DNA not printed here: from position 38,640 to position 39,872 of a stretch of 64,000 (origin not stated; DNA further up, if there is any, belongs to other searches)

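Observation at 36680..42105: Stressosome (RsbR-S-T-X) wired to a histidine kinase with an RsbU_N-like domain and three LuxR-type response regulators instead of a sigma-factor cascade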

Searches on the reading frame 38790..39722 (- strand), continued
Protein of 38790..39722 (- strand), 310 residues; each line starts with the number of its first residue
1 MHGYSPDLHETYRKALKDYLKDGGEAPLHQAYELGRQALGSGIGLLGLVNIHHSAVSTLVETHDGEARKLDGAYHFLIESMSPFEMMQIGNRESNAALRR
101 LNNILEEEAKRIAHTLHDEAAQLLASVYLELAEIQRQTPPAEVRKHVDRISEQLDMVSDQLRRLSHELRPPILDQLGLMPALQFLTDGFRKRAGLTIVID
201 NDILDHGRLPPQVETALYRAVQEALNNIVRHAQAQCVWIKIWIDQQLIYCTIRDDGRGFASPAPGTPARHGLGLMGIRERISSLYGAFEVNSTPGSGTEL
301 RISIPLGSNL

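Call 13: find_encoding_contigs(protein=P0080, flank=8000, max_places=1)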
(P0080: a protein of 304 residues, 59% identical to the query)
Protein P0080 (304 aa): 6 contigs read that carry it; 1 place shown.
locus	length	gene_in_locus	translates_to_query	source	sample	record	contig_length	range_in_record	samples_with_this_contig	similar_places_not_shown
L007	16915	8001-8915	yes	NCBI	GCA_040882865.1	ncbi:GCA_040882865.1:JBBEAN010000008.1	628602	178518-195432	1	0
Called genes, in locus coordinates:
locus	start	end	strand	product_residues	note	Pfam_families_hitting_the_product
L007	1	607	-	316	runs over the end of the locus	PF01699:Na_Ca_ex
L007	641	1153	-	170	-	PF13527:Acetyltransf_9, PF00583:Acetyltransf_1, PF13508:Acetyltransf_7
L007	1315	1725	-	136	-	PF10263:SprT-like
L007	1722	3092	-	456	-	PF02878:PGM_PMM_I, PF02879:PGM_PMM_II, PF02880:PGM_PMM_III, PF00408:PGM_PMM_IV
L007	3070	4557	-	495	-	PF00483:NTP_transferase, PF22640:ManC_GMP_beta-helix, PF01050:MannoseP_isomer, PF07883:Cupin_2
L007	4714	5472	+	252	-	PF00072:Response_reg, PF00486:Trans_reg_C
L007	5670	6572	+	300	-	PF14361:RsbRD_N (weak), PF01740:STAS, PF13466:STAS_2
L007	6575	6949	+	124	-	PF01740:STAS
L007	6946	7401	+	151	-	PF13581:HATPase_c_2, PF02518:HATPase_c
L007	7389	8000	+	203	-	PF07228:SpoIIE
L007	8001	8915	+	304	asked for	PF08673:RsbU_N, PF07730:HisKA_3 (weak), PF13581:HATPase_c_2, PF02518:HATPase_c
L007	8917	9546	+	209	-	PF00072:Response_reg, PF13384:HTH_23 (faint), PF00196:GerE, PF04545:Sigma70_r4 (weak), PF08281:Sigma70_r4_2 (weak)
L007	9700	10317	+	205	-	PF00072:Response_reg, PF00196:GerE, PF04545:Sigma70_r4 (faint), PF13384:HTH_23 (faint), PF08281:Sigma70_r4_2 (weak)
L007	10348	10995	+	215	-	PF00072:Response_reg, PF00196:GerE, PF08281:Sigma70_r4_2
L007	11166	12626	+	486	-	-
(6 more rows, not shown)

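Call 14: find_encoding_contigs(protein=P0117, flank=8000, max_places=1)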
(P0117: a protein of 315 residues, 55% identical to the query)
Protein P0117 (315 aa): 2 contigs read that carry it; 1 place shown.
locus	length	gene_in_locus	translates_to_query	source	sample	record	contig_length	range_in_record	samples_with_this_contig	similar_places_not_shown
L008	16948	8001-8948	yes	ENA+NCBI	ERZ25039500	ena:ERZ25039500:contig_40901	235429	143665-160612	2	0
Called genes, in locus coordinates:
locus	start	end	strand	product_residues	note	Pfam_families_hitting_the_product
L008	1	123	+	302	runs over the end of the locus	PF00583:Acetyltransf_1, PF13673:Acetyltransf_10, PF13508:Acetyltransf_7, PF25559:DUF7931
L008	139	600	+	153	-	PF00293:NUDIX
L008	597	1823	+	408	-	PF02568:ThiI (weak), PF03054:tRNA_Me_trans, PF20259:tRNA_Me_trans_M, PF20258:tRNA_Me_trans_C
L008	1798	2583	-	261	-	PF07883:Cupin_2 (weak)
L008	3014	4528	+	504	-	PF01262:AlaDh_PNT_C (faint), PF03486:HI0933_like (faint), PF07992:Pyr_redox_2, PF00890:FAD_binding_2 (faint), PF01134:GIDA (weak), PF01266:DAO (faint), PF00070:Pyr_redox, PF02852:Pyr_redox_dim, +2 more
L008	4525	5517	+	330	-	PF04055:Radical_SAM, PF12345:DUF3641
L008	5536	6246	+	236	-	PF00535:Glycos_transf_2 (weak)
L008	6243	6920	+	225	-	PF09837:DUF2064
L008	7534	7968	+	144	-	PF13581:HATPase_c_2 (weak), PF02518:HATPase_c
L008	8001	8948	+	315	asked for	PF08673:RsbU_N, PF02518:HATPase_c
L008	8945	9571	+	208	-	PF00072:Response_reg, PF00196:GerE, PF08281:Sigma70_r4_2 (weak)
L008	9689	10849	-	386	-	PF00535:Glycos_transf_2, PF13641:Glyco_tranf_2_3, PF13632:Glyco_trans_2_3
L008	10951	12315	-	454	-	PF02558:ApbA (faint), PF03721:UDPG_MGDP_dh_N, PF00984:UDPG_MGDP_dh, PF03720:UDPG_MGDP_dh_C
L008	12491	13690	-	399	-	PF13439:Glyco_transf_4, PF13692:Glyco_trans_1_4, PF00534:Glycos_transf_1 (weak), PF13524:Glyco_trans_1_2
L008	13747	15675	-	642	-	PF12481:DUF3700 (weak), PF13522:GATase_6, PF13537:GATase_7, PF00733:Asn_synthase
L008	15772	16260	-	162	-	PF07940:Hepar_II_III_C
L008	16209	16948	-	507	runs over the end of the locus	PF16889:Hepar_II_III_N, PF07940:Hepar_II_III_C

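Call 15: find_encoding_contigs(protein=P0053, flank=8000, max_places=1)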
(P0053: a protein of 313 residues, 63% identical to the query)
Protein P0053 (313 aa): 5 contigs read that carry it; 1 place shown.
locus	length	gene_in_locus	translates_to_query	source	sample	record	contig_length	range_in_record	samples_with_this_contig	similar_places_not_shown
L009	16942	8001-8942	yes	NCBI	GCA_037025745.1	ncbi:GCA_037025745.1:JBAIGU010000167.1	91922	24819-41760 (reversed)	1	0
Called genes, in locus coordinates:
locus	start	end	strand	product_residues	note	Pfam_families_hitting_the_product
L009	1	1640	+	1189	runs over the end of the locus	PF16640:Big_3_5 (faint), PF17996:CE2_N (faint), PF02494:HYR (faint), PF13750:Big_3_3 (faint), PF17957:Big_7, PF17957:Big_7, PF19077:Big_13 (weak), PF17957:Big_7, +2 more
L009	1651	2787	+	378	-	PF17996:CE2_N (faint), PF17957:Big_7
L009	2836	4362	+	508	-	PF17996:CE2_N (faint), PF17957:Big_7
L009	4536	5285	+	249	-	PF00072:Response_reg, PF00486:Trans_reg_C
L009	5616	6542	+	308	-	PF01740:STAS, PF13466:STAS_2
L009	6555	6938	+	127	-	PF01740:STAS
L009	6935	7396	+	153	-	PF13581:HATPase_c_2, PF02518:HATPase_c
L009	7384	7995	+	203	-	PF07228:SpoIIE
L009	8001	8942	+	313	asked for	PF08673:RsbU_N, PF07730:HisKA_3 (weak), PF13581:HATPase_c_2, PF02518:HATPase_c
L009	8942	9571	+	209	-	PF00072:Response_reg, PF00196:GerE, PF04545:Sigma70_r4 (weak), PF08281:Sigma70_r4_2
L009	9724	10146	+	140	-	PF01740:STAS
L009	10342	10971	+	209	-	PF00072:Response_reg, PF00196:GerE, PF04545:Sigma70_r4, PF08281:Sigma70_r4_2, PF13384:HTH_23 (faint)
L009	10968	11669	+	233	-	PF00072:Response_reg, PF00196:GerE, PF04545:Sigma70_r4 (weak)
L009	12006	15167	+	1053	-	PF17957:Big_7, PF16656:Pur_ac_phosph_N, PF07953:Toxin_R_bind_N (weak), PF13385:Laminin_G_3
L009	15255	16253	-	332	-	PF01073:3Beta_HSD, PF01370:Epimerase, PF02719:Polysacc_synt_2, PF04321:RmlD_sub_bind, PF05368:NmrA, PF13460:NAD_binding_10, PF16363:GDP_Man_Dehyd, PF07993:NAD_binding_4 (weak), +1 more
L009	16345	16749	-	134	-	PF01050:MannoseP_isomer, PF07883:Cupin_2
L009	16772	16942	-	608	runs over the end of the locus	PF13522:GATase_6, PF13537:GATase_7, PF01380:SIS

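Call 16: find_encoding_contigs(protein=P0100, flank=8000, max_places=1)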
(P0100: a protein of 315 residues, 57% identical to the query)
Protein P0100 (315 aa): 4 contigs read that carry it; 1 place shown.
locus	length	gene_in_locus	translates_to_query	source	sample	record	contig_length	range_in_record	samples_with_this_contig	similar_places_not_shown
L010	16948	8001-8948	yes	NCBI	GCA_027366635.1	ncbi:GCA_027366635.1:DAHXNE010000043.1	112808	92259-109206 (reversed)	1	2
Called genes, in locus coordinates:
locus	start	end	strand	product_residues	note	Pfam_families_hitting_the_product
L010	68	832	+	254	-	PF03372:Exo_endo_phos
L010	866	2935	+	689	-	PF00378:ECH_1, PF16113:ECH_2, PF02737:3HCDH_N, PF00725:3HCDH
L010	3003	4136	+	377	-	PF00027:cNMP_binding, PF00581:Rhodanese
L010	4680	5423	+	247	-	PF00072:Response_reg, PF00486:Trans_reg_C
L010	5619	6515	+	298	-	PF14361:RsbRD_N (weak), PF01740:STAS, PF13466:STAS_2 (weak)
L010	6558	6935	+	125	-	PF01740:STAS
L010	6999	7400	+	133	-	PF13581:HATPase_c_2 (weak), PF02518:HATPase_c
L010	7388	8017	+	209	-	PF07228:SpoIIE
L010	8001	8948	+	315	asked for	PF08673:RsbU_N, PF07730:HisKA_3 (weak), PF13581:HATPase_c_2 (weak), PF02518:HATPase_c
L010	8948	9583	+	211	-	PF00072:Response_reg, PF04545:Sigma70_r4 (weak), PF00196:GerE, PF08281:Sigma70_r4_2 (weak), PF13384:HTH_23 (faint)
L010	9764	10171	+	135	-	-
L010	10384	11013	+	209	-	PF00072:Response_reg, PF00196:GerE, PF04545:Sigma70_r4 (weak), PF08281:Sigma70_r4_2 (weak)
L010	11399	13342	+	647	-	PF16656:Pur_ac_phosph_N (weak)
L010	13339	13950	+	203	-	PF01694:Rhomboid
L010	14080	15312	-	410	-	PF00535:Glycos_transf_2, PF13641:Glyco_tranf_2_3, PF13632:Glyco_trans_2_3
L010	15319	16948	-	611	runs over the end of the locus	-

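Call 17: find_encoding_contigs(protein=P0112, flank=8000, max_places=1)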
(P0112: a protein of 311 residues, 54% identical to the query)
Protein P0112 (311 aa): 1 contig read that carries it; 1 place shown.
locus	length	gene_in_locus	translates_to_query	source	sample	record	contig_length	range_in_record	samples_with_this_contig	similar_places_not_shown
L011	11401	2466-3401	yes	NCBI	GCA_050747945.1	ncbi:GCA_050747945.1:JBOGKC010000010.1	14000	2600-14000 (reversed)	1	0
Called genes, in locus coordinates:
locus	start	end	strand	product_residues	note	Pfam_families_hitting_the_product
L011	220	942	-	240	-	PF00072:Response_reg, PF00486:Trans_reg_C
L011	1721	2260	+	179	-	PF13581:HATPase_c_2, PF02518:HATPase_c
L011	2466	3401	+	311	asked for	PF08673:RsbU_N, PF13581:HATPase_c_2 (weak), PF02518:HATPase_c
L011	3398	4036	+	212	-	PF00072:Response_reg, PF04545:Sigma70_r4 (faint), PF08281:Sigma70_r4_2 (weak), PF00196:GerE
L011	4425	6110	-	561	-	PF24793:GINT1_N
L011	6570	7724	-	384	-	PF13641:Glyco_tranf_2_3, PF00535:Glycos_transf_2, PF13632:Glyco_trans_2_3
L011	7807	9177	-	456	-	PF03721:UDPG_MGDP_dh_N, PF00984:UDPG_MGDP_dh, PF03720:UDPG_MGDP_dh_C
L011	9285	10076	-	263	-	PF02353:CMAS (weak), PF06325:PrmA (weak), PF13489:Methyltransf_23, PF13649:Methyltransf_25, PF13847:Methyltransf_31, PF08241:Methyltransf_11, PF08242:Methyltransf_12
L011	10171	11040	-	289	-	PF01522:Polysacc_deac_1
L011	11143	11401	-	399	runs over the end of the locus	PF13439:Glyco_transf_4, PF00534:Glycos_transf_1, PF13692:Glyco_trans_1_4, PF13524:Glyco_trans_1_2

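Call 18: find_encoding_contigs(protein=P0106, flank=8000, max_places=1)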
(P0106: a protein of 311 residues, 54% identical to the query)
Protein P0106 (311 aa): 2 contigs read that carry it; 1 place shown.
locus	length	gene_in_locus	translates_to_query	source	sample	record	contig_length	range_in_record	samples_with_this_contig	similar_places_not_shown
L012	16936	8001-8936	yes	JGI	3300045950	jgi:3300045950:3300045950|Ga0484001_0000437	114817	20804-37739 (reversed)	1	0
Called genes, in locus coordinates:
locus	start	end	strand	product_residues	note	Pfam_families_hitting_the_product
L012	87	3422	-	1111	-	PF16656:Pur_ac_phosph_N, PF17957:Big_7, PF00041:fn3 (weak), PF16656:Pur_ac_phosph_N, PF13385:Laminin_G_3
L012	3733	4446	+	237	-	PF00072:Response_reg, PF23198:PDE8A_N, PF00486:Trans_reg_C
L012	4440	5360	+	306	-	PF00990:GGDEF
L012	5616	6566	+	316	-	PF14361:RsbRD_N (weak), PF01740:STAS, PF13466:STAS_2 (weak)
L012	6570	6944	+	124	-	PF01740:STAS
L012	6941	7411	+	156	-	PF13581:HATPase_c_2, PF02518:HATPase_c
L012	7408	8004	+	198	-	PF07228:SpoIIE (weak)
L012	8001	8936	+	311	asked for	PF08673:RsbU_N (weak), PF07730:HisKA_3 (weak), PF02518:HATPase_c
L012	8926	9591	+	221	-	PF00072:Response_reg, PF00196:GerE, PF04545:Sigma70_r4 (faint), PF08281:Sigma70_r4_2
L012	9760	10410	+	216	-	PF00072:Response_reg, PF00196:GerE, PF08281:Sigma70_r4_2 (weak)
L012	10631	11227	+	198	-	PF00072:Response_reg, PF08281:Sigma70_r4_2 (weak), PF00196:GerE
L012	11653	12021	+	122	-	-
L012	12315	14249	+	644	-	PF00330:Aconitase, PF00694:Aconitase_C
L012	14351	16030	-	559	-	PF13229:Beta_helix (faint)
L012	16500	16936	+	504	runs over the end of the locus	PF00501:AMP-binding, PF13193:AMP-binding_C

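Call 23: search_solved_structures(query=window:38790-39722:-, max_evalue=0.01, show_alignments=3)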
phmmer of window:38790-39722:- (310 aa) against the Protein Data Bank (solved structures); distinct sequences matched with E-value up to 0.01: 10.
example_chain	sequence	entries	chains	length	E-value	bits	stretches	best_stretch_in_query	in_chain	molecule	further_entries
4gt8_A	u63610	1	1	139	9.6e-11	44.8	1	190-307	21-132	Sensor protein vraS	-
7ssj_A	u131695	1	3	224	6.9e-09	38.7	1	97-307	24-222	Sensor histidine kinase DesK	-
3gig_A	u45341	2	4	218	9.5e-09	38.2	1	103-307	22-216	Sensor histidine kinase desK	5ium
8sbm_A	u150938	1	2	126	1.9e-08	37.2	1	219-307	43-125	GAF domain-containing protein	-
3ehf_A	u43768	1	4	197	2.6e-08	36.8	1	107-307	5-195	Sensor kinase (YocF protein)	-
3zxo_A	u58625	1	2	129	5.1e-08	35.8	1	219-307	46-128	REDOX SENSOR HISTIDINE KINASE RESPONSE REGULATOR DEVS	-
3gie_A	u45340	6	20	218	1.2e-07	34.6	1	104-307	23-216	Sensor histidine kinase desK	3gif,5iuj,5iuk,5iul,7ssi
3ehh_A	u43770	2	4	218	1.1e-06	31.4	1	106-307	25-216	Sensor kinase (YocF protein)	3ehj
3ehg_A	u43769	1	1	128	3.7e-06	29.7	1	214-308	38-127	Sensor kinase (YocF protein)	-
3zxq_A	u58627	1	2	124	3.1e-05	26.7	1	220-306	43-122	HYPOXIA SENSOR HISTIDINE KINASE RESPONSE REGULATOR DOST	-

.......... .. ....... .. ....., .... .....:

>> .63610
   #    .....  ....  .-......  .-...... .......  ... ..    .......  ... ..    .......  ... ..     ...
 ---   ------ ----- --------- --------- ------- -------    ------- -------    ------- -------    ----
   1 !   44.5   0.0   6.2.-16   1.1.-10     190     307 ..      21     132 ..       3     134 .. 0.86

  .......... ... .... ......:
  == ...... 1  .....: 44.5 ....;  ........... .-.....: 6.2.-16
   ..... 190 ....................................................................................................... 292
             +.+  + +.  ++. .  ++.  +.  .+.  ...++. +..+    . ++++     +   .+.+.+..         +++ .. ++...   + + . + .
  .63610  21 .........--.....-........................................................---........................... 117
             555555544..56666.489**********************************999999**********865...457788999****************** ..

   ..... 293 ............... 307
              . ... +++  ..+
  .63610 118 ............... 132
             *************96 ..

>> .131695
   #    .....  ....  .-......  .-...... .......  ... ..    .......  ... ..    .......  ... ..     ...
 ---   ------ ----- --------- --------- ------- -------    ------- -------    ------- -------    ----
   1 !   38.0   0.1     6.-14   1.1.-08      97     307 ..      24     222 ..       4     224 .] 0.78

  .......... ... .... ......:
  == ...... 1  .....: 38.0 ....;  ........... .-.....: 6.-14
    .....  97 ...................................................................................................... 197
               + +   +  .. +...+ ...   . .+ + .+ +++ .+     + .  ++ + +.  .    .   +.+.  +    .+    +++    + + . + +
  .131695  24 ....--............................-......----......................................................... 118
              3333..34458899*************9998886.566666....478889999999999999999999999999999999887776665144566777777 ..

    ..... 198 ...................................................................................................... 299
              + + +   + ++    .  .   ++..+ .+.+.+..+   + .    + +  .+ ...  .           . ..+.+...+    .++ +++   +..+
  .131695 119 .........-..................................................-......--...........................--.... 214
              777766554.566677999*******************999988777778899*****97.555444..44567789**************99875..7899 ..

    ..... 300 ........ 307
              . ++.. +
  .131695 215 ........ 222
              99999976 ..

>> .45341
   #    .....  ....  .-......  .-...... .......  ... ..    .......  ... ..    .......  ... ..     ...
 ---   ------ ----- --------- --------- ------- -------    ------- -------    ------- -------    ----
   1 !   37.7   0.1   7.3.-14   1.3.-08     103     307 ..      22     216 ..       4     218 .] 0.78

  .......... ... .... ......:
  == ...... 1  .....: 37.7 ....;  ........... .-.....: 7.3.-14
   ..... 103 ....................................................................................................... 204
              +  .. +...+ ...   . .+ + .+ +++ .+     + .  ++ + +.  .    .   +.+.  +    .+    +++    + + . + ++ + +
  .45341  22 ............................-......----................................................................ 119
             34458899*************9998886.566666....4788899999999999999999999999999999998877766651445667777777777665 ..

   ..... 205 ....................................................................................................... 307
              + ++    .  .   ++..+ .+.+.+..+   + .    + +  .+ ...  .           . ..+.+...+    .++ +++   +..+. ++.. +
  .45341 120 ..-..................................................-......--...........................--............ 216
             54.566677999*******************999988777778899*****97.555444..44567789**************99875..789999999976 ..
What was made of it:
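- Tried and rejected: Single-sequence phmmer of the kinase against the PDB saw only the DesK/VraS core, not RsbU (call 23).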

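Call 36: list_cluster_members(proteins=[P0001, P0015, P0053, P0080, P0100, P0111, P0117, P0005, P0066, P0114])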
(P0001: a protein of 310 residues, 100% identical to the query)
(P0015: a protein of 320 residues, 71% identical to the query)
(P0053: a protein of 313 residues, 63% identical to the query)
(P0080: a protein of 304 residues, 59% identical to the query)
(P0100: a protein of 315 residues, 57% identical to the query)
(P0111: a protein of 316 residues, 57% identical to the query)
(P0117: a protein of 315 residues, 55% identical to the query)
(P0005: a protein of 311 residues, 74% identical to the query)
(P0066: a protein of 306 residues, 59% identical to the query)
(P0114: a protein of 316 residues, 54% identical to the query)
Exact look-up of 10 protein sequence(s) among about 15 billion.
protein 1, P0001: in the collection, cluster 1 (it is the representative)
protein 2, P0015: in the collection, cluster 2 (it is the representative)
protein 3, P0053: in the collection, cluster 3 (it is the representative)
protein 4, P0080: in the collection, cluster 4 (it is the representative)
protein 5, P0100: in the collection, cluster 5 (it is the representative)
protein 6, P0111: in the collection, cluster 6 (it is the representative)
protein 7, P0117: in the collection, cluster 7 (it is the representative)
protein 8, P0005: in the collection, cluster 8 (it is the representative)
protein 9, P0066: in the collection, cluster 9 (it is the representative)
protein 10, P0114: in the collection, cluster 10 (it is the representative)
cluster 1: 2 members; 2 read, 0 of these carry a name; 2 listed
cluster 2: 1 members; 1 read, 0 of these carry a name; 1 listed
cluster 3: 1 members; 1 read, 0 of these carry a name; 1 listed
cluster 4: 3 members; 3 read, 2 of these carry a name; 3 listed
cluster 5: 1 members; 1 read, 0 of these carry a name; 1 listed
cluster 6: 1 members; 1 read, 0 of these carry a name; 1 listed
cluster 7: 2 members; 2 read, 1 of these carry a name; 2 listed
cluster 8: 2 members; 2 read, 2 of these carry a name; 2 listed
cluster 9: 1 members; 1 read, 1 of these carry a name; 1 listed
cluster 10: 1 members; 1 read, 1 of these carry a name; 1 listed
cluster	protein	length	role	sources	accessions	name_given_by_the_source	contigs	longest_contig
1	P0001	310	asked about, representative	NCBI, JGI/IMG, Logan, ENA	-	-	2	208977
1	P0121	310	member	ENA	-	-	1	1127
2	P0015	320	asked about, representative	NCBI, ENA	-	-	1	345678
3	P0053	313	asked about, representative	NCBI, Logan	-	-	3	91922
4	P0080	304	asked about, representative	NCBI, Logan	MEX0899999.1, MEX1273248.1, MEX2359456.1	MAG: ATP-binding protein [Gammaproteobacteria bacterium]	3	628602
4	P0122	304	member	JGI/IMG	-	signal transduction histidine kinase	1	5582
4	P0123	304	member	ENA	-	-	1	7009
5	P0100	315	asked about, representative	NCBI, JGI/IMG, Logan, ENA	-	-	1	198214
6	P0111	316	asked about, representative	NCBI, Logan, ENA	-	-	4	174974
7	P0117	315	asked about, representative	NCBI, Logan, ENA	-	-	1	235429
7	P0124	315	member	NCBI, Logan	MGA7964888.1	MAG: ATP-binding protein [Gammaproteobacteria bacterium]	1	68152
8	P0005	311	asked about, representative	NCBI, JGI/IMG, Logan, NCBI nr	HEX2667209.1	MAG TPA: ATP-binding protein [Gammaproteobacteria bacterium] | signal transduction histidine kinase | ATP-binding protein [Gammaproteobacteria bacterium]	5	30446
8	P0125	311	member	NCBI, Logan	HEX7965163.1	MAG TPA: ATP-binding protein [Gammaproteobacteria bacterium]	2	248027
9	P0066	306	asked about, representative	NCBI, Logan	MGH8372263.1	MAG: ATP-binding protein [Gammaproteobacteria bacterium]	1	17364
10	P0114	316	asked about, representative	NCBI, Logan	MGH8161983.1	MAG: ATP-binding protein [Gammaproteobacteria bacterium]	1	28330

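Call 55: find_related_loci(query=A1, collection=metagenome_contigs, flank=7000)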
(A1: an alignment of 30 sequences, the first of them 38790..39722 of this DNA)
Query A1 (310 aa) in metagenome_contigs; peptide patterns used: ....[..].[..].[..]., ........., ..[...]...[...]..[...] (x = any residue, [..] = any of these).
600 stretches matched a pattern (row limit reached: there are more); 581 encode a relative of the query (tblastn E <= 1e-3); the best 80 are kept; 80 distinct loci.
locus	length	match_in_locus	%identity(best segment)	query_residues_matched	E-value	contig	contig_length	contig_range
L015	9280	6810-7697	50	9-305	2e-86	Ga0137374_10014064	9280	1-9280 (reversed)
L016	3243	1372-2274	48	7-306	2e-84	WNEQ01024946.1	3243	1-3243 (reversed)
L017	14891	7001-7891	45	10-308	1e-75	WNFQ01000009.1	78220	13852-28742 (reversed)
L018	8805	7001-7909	47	8-310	2e-69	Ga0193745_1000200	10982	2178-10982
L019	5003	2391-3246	44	7-307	3e-58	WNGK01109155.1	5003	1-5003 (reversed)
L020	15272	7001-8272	50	7-304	3e-56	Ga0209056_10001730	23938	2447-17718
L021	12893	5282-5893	46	101-305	1e-52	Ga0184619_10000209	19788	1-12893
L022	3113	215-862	43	90-306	4e-50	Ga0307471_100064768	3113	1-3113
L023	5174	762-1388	43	92-305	2e-47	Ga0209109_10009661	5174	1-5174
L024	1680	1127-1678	48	7-188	1e-48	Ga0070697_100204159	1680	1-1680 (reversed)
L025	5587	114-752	46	91-306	5e-46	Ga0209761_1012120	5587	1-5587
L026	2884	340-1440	30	8-309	6e-40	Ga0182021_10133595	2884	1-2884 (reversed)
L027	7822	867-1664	31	42-306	1e-38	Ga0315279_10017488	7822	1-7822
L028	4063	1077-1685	38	106-305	6e-39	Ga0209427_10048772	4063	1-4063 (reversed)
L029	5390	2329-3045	35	64-305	6e-39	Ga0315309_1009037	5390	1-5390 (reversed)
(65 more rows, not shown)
